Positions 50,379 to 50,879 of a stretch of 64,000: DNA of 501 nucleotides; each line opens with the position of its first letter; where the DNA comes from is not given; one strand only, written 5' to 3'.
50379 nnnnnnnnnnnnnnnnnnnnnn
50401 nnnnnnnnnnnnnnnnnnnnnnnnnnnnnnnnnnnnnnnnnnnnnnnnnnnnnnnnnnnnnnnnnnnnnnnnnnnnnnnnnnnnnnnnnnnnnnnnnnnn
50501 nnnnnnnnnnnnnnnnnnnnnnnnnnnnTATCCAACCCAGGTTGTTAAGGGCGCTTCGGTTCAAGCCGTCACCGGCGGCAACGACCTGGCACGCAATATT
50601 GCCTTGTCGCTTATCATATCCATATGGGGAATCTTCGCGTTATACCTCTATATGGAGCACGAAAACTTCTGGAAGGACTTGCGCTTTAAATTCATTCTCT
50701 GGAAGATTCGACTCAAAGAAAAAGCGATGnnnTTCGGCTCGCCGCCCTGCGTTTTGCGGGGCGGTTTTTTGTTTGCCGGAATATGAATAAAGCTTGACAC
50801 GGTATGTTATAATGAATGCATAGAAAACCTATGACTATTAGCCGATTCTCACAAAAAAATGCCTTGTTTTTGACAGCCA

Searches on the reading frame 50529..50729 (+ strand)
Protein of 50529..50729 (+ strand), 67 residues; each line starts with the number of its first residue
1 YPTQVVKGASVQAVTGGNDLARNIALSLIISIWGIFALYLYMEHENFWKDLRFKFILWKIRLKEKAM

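Call 76: find_homologous_proteins(query=window:50529-50729:+, max_evalue=0.01)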
Query seq(67 aa): no candidate shares three 5-residue words with the query. No homologue found.
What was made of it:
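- Tried and rejected: Homology search with the 67-aa sorting signal, to define the substrate repertoire: no candidates, because of the word-index limit (call 76).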
